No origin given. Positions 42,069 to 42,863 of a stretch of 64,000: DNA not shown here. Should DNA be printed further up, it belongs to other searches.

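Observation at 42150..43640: DEDD exonuclease-WYL fusion plus DUF458 (RNase H-like) two-gene unit flanked by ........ palindromic repeats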

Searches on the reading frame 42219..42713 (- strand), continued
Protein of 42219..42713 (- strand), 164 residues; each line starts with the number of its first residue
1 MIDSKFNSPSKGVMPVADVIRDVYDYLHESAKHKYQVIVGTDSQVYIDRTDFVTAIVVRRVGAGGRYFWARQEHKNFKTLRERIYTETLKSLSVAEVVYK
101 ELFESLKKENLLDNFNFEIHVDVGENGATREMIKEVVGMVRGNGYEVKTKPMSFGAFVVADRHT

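Call 52: search_protein_families(library=phrogs, proteins=[window:42219-42713:-], max_evalue=0.001)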
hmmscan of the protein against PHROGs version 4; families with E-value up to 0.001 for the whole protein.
window:42219-42713:- (164 aa): 1 family
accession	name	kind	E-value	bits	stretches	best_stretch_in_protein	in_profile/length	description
phrog_11311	-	unknown function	3.6e-12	47.5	1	23-163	7-144/164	-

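Call 61: search_protein_families(library=pfam, proteins=[P0236], max_evalue=0.001)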
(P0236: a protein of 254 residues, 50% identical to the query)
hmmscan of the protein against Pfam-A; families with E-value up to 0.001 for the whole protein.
P0236 (254 aa): 1 family
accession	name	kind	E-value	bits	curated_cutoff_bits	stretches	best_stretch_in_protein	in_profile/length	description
PF04308.18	RNaseH_like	-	6.2e-45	153.1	25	1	82-226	1-144/145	Ribonuclease H-like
